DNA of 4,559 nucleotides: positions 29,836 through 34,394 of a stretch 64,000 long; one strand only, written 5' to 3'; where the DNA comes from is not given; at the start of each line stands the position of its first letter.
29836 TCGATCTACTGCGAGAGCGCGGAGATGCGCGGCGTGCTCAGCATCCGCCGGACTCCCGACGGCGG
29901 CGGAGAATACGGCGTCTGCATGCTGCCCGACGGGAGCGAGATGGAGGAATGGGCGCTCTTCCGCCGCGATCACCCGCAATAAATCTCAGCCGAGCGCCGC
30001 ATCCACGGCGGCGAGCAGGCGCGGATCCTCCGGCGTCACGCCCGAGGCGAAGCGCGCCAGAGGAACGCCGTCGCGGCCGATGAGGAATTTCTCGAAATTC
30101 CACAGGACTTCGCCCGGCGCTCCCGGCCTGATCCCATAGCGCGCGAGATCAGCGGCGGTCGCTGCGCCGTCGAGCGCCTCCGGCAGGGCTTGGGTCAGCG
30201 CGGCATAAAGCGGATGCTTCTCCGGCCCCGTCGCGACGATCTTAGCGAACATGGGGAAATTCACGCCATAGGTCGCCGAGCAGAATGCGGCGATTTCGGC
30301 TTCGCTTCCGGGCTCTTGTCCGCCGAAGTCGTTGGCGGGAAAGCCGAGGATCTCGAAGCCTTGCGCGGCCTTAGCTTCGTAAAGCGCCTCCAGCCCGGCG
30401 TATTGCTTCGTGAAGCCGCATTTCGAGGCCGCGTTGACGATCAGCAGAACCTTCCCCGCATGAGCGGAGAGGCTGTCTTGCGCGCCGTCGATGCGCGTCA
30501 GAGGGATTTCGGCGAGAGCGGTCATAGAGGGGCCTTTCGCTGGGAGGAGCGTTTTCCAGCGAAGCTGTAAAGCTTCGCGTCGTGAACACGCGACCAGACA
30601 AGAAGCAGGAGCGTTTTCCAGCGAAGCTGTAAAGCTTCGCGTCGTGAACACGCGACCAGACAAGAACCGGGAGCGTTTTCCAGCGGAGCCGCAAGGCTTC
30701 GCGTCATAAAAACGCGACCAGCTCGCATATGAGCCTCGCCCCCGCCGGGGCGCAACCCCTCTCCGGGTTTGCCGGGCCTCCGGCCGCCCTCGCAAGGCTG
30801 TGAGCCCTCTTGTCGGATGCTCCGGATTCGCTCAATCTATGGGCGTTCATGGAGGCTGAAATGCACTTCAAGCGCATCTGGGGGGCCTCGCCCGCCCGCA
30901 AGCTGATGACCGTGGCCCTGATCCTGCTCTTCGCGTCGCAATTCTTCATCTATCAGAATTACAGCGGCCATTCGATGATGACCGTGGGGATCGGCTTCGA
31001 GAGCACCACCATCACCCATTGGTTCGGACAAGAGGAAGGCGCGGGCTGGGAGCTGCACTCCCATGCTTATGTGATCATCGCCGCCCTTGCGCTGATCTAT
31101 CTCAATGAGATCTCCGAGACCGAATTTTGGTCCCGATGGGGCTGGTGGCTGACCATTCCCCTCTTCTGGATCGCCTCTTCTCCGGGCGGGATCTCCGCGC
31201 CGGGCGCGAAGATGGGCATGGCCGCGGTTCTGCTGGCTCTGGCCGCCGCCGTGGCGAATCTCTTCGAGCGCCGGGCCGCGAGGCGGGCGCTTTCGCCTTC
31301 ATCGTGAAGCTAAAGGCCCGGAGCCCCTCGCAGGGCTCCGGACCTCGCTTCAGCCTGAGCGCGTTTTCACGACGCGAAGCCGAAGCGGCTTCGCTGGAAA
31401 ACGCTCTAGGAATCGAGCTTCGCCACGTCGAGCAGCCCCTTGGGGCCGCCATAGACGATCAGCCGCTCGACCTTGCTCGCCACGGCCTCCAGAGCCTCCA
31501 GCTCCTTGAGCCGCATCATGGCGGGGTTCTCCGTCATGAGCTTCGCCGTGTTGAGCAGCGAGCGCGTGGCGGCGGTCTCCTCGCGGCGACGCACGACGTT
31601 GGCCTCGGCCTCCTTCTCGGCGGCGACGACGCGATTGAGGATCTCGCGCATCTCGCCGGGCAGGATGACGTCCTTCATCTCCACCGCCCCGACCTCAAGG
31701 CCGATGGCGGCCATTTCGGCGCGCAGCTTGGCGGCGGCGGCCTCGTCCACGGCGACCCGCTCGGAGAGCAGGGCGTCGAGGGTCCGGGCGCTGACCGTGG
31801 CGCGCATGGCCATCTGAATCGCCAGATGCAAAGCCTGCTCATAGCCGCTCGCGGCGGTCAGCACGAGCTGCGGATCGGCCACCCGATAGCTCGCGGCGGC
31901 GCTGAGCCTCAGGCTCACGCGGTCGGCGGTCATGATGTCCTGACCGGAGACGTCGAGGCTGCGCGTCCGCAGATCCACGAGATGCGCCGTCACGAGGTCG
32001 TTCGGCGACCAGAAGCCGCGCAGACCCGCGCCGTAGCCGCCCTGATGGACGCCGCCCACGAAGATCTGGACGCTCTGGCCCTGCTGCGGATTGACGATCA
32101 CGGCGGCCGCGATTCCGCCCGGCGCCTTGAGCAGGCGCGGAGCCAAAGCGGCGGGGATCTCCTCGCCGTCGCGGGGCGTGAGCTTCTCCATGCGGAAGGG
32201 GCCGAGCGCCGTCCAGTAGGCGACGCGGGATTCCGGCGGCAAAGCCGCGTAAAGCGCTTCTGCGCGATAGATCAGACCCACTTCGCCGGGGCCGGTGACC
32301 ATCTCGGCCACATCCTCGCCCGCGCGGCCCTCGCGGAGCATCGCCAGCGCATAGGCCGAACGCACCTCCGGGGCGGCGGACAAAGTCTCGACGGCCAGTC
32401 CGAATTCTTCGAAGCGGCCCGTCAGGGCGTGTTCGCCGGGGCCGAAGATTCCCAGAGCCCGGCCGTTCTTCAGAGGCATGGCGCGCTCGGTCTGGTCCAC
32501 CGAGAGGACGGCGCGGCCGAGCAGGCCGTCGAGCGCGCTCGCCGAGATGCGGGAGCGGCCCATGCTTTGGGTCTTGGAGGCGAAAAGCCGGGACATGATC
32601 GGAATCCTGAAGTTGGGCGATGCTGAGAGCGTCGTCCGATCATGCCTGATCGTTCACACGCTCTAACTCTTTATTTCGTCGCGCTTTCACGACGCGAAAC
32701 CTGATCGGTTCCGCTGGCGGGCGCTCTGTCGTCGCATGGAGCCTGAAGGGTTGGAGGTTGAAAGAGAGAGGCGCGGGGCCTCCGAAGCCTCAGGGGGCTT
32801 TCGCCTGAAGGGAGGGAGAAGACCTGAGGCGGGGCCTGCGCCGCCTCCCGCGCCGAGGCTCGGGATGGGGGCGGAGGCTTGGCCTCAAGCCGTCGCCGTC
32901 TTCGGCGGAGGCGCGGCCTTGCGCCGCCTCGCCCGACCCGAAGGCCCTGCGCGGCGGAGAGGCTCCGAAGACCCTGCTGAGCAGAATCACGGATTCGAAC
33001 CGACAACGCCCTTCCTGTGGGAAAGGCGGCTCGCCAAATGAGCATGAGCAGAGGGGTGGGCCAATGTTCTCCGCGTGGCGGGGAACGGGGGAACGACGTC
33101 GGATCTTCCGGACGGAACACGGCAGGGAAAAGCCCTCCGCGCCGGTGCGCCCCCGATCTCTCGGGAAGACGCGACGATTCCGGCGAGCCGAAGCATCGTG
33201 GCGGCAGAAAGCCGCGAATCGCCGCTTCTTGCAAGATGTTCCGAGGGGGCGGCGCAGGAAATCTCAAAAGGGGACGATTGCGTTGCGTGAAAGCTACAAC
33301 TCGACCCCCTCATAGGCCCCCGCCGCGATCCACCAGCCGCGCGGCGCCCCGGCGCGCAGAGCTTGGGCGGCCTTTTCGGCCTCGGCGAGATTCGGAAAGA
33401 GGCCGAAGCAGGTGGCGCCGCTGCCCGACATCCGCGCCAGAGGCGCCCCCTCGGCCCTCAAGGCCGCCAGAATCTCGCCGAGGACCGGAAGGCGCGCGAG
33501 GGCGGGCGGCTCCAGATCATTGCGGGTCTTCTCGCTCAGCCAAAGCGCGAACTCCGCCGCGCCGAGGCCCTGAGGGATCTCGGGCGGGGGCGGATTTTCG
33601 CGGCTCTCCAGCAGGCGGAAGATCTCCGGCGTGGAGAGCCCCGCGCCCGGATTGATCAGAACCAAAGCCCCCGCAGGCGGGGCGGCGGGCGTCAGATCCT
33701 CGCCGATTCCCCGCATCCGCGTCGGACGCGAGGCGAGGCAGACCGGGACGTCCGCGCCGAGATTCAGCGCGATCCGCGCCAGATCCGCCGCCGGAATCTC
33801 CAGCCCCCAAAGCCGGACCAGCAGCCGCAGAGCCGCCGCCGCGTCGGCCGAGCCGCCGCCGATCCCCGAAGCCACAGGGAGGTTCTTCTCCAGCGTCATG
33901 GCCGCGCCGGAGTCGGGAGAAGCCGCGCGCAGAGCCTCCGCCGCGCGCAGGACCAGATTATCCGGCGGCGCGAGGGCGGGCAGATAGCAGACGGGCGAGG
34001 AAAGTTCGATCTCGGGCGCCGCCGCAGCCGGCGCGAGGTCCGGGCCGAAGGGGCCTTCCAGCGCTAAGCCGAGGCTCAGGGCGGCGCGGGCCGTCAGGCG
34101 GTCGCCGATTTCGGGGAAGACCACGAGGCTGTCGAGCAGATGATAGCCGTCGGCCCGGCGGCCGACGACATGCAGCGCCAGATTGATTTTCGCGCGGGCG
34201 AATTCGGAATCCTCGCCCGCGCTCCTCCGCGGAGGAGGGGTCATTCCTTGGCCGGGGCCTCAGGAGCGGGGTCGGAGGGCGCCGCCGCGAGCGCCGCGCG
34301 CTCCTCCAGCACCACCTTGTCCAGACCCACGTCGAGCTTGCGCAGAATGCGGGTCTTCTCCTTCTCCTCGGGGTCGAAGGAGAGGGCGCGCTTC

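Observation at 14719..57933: Dispersed family of REP-like imperfect-palindromic intergenic elements, including a 3-copy tandem array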

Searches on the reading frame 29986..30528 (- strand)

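Call 62: search_protein_families(library=pfam, proteins=[window:29986-30528:-], max_evalue=0.01)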
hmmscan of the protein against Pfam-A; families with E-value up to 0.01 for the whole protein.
window:29986-30528:- (180 aa): 1 family
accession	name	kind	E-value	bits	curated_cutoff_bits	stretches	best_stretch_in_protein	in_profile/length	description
PF00255.25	GSHPx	-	8.5e-32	109.4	27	1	11-111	7-107/108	Glutathione peroxidase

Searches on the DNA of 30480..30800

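Call 15: search_rna_families(source=window, start=30480, end=30800, threshold=evalue, max_evalue=10)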
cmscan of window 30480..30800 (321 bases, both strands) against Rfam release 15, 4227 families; matches with E-value up to 10: 2.
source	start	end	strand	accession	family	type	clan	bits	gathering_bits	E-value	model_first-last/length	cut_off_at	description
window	30680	30784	+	RF01721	Pseudomon-groES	Cis-reg;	-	23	50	0.034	1-111/111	no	Pseudomon-groES RNA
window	30648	30730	-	RF03134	S6-S18-Chlorobi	Cis-reg; leader;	-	13.5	47.4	10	1-76/76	no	S6-S18-Chlorobi ribosomal protein leader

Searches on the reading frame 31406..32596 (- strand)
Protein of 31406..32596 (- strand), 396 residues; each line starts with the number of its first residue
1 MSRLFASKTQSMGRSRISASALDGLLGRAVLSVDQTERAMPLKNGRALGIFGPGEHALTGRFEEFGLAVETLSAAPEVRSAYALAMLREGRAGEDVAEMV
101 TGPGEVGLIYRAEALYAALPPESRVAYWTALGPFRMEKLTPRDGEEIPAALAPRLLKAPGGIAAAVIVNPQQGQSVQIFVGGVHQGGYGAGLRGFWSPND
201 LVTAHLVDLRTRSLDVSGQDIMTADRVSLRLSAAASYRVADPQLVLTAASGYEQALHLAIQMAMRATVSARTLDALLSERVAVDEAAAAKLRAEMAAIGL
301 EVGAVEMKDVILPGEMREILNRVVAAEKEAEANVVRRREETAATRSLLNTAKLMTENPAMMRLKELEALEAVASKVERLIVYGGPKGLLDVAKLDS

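Call 27: find_encoding_contigs(protein=window:31406-32596:-, flank=10000, max_places=6)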
Protein window:31406-32596:- (396 aa): 6 contigs read that carry it; 1 place shown.
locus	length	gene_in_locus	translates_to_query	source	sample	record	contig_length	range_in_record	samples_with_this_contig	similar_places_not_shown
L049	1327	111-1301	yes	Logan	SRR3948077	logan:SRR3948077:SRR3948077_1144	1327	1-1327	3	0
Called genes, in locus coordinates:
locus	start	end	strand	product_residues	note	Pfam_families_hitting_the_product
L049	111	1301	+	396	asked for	PF01145:Band_7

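Call 29: find_homologous_proteins(query=window:31406-32596:-, max_evalue=1e-40)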
Query window:31406-32596:- (396 aa): 6138 proteins with E <= 1e-40 among 8000 candidates; the best 120 are listed.
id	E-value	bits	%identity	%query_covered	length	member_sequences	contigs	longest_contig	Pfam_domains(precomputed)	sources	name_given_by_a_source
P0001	5.1e-243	824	100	100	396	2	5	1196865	PF01145.32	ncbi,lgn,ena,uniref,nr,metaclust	ncbi:slipin family protein [Neomegalonema perideroedes]|uniref:slipin family protein n=1 Tax=Neomega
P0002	2.5e-209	713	86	100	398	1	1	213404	PF01145.32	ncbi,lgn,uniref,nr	ncbi:slipin family protein [Neomegalonema sp.]|uniref:slipin family protein n=1 Tax=Neomegalonema sp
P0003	5.9e-148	511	65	100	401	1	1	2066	PF01145.32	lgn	-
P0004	6.5e-148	511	62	99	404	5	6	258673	PF01145.32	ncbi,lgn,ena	-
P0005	9.2e-144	497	64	100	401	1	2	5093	PF01145.32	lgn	-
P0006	9.6e-97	343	48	93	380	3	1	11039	PF01145.32,PF13421.12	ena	-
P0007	1.2e-94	336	48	94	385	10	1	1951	PF01145.32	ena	-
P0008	1.8e-94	335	50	93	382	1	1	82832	PF01145.32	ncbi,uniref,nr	ncbi:slipin family protein [Paralimibaculum aggregatum]|uniref:Slipin family protein n=1 Tax=Paralim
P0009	6.0e-93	330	46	95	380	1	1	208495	PF01145.32,PF13421.12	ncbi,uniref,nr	ncbi:slipin family protein [Nitratireductor sp. XY-223]|uniref:slipin family protein n=1 Tax=Nitrati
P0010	1.4e-92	329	49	94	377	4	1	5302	PF01145.32,PF13421.12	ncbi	-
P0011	2.4e-92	328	48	93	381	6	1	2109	PF01145.32,PF13421.12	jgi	jgi:hypothetical protein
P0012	3.2e-92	328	49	94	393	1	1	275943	PF01145.32,PF13421.12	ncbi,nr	ncbi:MAG: slipin family protein [Neomegalonema sp.]|nr:slipin family protein [Neomegalonema sp.]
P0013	3.3e-92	328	48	94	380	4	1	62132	PF01145.32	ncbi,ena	-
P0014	4.5e-92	327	46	94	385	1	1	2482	PF01145.32,PF13421.12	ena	-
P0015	2.9e-91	324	46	94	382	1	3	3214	PF01145.32,PF13421.12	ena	-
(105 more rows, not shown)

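Call 30: find_encoding_contigs(protein=P0002, flank=10000, max_places=3)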
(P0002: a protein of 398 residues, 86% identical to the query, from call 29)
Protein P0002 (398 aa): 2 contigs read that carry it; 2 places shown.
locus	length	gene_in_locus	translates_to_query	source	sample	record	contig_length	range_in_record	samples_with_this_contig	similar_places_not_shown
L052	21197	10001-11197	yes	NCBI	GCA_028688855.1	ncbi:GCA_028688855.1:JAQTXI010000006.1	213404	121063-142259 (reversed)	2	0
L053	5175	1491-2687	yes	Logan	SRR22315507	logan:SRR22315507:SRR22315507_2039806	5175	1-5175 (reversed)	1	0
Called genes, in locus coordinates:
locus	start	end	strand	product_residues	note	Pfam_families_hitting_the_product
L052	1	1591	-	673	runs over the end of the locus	PF02824:TGS, PF07973:tRNA_SAD, PF00587:tRNA-synt_2b, PF03129:HGTP_anticodon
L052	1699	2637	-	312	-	PF01040:UbiA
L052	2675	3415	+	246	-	PF20260:PUA_4, PF04452:Methyltrans_RNA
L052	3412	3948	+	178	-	-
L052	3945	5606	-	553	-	PF12799:LRR_4 (faint)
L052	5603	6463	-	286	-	PF01678:DAP_epimerase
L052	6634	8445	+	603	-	PF13424:TPR_12 (faint), PF23914:TPR_CcmH_CycH (faint), PF00515:TPR_1 (faint), PF07719:TPR_2 (faint), PF13429:TPR_15 (weak), PF13432:TPR_16, PF14559:TPR_19 (weak), PF13414:TPR_11 (weak), +6 more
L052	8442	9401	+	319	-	PF00288:GHMP_kinases_N, PF08544:GHMP_kinases_C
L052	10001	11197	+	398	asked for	PF01145:Band_7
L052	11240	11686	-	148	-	-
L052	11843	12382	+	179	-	PF00255:GSHPx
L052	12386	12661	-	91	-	PF03891:DUF333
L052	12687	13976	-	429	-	PF13187:Fer4_9 (faint), PF12837:Fer4_6 (faint), PF12838:Fer4_7, PF13183:Fer4_8, PF13237:Fer4_10, PF13484:Fer4_16 (weak), PF13534:Fer4_17, PF02754:CCG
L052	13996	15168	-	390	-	PF01565:FAD_binding_4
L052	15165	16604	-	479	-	PF01565:FAD_binding_4, PF02913:FAD-oxidase_C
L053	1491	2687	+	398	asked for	PF01145:Band_7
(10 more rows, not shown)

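Call 31: find_encoding_contigs(protein=P0004, flank=10000, max_places=3)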
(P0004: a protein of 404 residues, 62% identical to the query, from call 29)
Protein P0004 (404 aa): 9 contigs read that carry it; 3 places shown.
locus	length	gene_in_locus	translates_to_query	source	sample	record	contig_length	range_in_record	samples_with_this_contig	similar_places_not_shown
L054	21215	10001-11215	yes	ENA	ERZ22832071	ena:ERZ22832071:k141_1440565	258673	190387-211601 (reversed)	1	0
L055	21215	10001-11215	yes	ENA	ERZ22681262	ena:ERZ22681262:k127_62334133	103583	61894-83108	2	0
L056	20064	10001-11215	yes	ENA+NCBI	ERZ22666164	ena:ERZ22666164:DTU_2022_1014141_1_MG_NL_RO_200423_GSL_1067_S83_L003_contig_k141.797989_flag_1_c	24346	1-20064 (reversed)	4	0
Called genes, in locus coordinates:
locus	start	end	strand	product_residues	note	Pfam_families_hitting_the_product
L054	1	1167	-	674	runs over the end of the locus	PF02824:TGS, PF07973:tRNA_SAD, PF00587:tRNA-synt_2b, PF03129:HGTP_anticodon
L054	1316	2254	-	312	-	PF01040:UbiA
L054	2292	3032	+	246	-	PF20260:PUA_4, PF04452:Methyltrans_RNA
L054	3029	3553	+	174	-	-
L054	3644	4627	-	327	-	-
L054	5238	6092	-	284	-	PF01678:DAP_epimerase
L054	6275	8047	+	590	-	PF13428:TPR_14 (faint), PF13429:TPR_15 (faint), PF23914:TPR_CcmH_CycH (faint), PF00515:TPR_1 (faint), PF13432:TPR_16 (weak), PF13371:TPR_9 (weak), PF13432:TPR_16, PF13371:TPR_9 (weak), +10 more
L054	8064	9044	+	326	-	PF00288:GHMP_kinases_N, PF08544:GHMP_kinases_C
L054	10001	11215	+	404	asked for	PF01145:Band_7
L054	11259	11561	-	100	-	PF03891:DUF333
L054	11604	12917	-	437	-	PF13187:Fer4_9 (faint), PF12837:Fer4_6 (faint), PF12838:Fer4_7, PF13183:Fer4_8, PF13237:Fer4_10 (weak), PF13484:Fer4_16 (weak), PF13534:Fer4_17, PF02754:CCG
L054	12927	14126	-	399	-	PF01565:FAD_binding_4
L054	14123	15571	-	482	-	PF01565:FAD_binding_4, PF02913:FAD-oxidase_C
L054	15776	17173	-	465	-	PF03349:Toluene_X, PF10677:DUF2490 (faint), PF13505:OMP_b-brl (weak)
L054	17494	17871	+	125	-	PF05071:NDUFA12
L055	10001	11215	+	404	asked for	PF01145:Band_7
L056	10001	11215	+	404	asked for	PF01145:Band_7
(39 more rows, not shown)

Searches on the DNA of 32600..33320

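Call 93: search_rna_families(source=window, start=32600, end=33320, threshold=evalue, max_evalue=1)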
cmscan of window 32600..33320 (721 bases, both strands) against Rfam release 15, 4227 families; matches with E-value up to 1: 1.
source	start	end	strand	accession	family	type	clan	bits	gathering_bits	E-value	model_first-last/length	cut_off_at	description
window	32805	32853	-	RF00912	mir-877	Gene; miRNA;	-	24.6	47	0.022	1-86/86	no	mir-877 microRNA precursor family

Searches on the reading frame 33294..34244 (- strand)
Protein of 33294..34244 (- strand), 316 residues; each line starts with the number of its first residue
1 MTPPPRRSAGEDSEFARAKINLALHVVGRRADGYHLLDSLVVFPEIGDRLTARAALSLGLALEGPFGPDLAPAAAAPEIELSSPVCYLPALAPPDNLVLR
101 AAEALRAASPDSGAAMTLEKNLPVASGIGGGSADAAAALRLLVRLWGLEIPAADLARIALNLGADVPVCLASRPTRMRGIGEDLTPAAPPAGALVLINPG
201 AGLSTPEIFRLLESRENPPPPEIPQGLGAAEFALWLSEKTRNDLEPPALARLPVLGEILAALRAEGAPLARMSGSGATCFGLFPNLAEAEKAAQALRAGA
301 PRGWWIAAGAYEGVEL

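Call 62: search_protein_families(library=pfam, proteins=[window:33294-34244:-], max_evalue=0.01)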
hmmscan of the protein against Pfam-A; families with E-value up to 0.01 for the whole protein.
window:33294-34244:- (316 aa): 2 families
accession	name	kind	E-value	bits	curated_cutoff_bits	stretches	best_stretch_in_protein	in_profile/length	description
PF00288.32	GHMP_kinases_N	-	3.6e-17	62.8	22.3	1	96-171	1-85/87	GHMP kinases N terminal domain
PF08544.19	GHMP_kinases_C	-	4.8e-12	46.6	21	1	231-298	12-81/85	GHMP kinases C terminal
